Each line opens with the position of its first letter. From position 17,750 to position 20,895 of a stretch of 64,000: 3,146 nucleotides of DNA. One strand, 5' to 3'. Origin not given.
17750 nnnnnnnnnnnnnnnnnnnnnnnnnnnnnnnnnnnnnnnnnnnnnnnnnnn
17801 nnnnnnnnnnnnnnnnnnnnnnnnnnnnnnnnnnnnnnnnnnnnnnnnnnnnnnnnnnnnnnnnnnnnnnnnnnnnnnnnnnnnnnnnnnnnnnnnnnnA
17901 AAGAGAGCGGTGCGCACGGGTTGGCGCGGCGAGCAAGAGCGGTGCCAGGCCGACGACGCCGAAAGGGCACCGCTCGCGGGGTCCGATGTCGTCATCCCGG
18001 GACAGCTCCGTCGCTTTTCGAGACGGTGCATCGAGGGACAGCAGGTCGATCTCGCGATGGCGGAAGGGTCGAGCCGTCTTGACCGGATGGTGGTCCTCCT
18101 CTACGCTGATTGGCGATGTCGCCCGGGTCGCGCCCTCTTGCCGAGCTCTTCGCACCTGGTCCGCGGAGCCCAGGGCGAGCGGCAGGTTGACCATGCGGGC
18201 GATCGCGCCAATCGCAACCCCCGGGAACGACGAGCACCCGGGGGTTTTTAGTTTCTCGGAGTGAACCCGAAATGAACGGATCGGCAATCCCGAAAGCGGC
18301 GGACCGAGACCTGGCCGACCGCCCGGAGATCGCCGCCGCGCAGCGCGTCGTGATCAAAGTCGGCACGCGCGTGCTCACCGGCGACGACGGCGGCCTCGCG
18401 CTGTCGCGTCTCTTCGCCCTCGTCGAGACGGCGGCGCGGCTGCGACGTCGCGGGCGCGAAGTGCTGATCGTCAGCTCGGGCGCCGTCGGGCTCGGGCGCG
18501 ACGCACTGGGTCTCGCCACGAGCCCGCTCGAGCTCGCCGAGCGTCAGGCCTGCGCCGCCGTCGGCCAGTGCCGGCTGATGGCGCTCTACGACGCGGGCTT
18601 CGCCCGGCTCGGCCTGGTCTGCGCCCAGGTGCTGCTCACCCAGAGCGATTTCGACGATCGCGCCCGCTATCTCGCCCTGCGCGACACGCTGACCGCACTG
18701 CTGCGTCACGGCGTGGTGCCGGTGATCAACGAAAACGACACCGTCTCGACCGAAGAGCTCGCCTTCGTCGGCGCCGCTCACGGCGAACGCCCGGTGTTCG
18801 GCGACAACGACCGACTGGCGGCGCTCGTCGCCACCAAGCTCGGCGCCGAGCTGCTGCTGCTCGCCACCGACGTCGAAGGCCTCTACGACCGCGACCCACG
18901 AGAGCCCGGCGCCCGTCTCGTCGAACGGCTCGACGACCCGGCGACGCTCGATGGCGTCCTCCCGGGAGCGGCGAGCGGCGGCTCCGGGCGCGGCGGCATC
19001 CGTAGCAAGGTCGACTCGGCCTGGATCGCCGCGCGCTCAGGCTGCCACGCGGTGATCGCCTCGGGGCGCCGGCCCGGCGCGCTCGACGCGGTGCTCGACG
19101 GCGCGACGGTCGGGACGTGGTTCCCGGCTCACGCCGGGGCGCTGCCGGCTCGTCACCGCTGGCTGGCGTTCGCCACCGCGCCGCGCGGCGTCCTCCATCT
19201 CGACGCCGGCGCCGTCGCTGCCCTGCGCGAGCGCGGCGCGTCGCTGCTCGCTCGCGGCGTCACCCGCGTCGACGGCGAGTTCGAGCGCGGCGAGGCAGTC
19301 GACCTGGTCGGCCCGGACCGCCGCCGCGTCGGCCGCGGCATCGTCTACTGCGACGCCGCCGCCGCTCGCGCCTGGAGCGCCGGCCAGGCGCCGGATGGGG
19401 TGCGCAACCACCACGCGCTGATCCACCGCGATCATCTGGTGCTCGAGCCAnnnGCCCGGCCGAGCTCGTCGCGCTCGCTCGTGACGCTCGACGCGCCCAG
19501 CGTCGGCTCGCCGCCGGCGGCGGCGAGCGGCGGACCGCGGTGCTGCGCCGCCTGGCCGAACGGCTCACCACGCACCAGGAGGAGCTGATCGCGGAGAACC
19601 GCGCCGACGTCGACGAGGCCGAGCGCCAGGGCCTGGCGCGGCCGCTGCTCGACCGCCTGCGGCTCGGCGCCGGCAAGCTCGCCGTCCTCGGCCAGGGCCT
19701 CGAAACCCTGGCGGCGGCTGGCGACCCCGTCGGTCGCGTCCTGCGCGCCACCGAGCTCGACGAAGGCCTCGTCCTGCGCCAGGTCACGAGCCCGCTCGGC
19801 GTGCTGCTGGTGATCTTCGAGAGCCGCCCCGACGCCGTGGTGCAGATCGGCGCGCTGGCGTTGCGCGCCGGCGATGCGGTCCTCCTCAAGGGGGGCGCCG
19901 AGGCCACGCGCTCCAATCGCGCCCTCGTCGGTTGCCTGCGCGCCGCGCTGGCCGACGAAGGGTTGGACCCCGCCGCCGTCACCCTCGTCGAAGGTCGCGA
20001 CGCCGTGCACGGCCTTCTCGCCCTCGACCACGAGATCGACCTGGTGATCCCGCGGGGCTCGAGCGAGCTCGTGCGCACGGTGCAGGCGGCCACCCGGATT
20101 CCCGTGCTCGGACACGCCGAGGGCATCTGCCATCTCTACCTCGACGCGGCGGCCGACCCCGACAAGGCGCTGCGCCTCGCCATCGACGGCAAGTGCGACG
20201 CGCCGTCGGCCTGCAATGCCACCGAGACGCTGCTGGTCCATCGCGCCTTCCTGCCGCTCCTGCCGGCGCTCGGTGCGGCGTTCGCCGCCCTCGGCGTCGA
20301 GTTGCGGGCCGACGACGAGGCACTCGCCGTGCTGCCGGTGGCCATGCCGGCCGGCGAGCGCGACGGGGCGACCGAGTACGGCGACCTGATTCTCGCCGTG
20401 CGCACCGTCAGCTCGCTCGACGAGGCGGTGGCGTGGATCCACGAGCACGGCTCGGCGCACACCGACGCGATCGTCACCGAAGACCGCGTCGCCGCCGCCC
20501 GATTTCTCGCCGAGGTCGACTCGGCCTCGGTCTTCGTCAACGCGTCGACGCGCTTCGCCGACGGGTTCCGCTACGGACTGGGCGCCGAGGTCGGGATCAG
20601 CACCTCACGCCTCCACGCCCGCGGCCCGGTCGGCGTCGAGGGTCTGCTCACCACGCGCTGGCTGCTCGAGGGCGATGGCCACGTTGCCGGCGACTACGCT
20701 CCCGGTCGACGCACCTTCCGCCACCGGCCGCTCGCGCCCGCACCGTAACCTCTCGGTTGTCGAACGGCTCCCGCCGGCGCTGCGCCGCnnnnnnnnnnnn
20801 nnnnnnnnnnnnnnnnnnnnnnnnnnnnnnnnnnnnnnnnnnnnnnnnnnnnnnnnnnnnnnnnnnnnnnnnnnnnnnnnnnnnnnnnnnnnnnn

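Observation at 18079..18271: Candidate transcription-attenuation leader upstream of proBA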

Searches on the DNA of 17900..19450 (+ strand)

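Call 4: search_rna_families(source=window, start=17900, end=18400, threshold=evalue, max_evalue=10, show_alignments=3)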
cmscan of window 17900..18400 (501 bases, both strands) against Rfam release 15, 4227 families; matches with E-value up to 10: 1.
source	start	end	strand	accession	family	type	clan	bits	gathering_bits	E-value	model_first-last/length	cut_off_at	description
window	18269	18373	-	RF02489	GlsR26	Gene; snRNA; snoRNA; HACA-box;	-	13.1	100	6.7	1-114/114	no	Small nucleolar RNA GlsR26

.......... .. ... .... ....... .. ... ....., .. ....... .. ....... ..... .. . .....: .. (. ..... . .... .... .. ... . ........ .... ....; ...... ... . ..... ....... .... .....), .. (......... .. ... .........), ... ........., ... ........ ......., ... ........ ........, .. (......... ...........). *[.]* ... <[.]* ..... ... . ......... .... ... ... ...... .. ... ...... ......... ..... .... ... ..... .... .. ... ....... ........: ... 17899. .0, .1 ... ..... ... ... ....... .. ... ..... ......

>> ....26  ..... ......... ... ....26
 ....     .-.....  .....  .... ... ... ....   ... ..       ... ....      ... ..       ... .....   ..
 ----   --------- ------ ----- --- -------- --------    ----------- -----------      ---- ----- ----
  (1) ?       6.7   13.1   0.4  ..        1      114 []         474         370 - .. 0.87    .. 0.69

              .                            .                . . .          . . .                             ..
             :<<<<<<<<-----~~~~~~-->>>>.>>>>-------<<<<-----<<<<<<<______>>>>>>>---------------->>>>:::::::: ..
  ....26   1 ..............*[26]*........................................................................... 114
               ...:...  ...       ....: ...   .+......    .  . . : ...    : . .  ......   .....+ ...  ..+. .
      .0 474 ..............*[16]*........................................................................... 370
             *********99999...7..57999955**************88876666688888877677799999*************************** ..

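Call 71: search_rna_families(sources=[L163, L171], threshold=evalue, max_evalue=1)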
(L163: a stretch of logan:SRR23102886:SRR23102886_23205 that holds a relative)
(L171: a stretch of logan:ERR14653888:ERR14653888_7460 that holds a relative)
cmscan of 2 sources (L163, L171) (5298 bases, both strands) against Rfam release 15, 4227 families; matches with E-value up to 1: 0.
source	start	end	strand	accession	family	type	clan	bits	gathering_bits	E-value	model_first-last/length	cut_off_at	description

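Call 72: search_rna_families(source=L162, start=2600, end=3100, threshold=evalue, max_evalue=1)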
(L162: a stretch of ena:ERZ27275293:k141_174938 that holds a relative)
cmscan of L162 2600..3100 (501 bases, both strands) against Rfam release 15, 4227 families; matches with E-value up to 1: 0.
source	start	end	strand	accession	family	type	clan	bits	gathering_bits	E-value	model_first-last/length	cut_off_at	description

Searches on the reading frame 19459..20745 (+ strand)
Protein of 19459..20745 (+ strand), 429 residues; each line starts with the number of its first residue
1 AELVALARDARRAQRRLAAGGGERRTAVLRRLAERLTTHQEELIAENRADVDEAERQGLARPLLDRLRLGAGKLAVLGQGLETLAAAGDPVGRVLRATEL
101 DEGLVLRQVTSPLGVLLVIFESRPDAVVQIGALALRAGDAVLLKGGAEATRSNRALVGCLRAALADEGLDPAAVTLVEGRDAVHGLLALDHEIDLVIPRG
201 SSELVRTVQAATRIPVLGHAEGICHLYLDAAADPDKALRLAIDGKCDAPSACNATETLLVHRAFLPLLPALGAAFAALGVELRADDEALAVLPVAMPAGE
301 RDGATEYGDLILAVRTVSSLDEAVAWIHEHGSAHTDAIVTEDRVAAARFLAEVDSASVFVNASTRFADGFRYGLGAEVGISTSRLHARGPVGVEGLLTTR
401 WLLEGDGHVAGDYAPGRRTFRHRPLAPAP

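Call 9: search_protein_families(library=pfam, proteins=[window:19459-20745:+])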
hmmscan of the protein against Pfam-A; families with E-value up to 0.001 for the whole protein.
window:19459-20745:+ (429 aa): 1 family
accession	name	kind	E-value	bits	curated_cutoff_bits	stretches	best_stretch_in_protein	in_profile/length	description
PF00171.27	Aldedh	-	1.2e-15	57.5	23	1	5-278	33-296/461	Aldehyde dehydrogenase family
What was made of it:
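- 19450..20748 (+): proA (glutamate-5-semialdehyde dehydrogenase), overlapping the proB stop. Pfam Aldedh (call 9).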
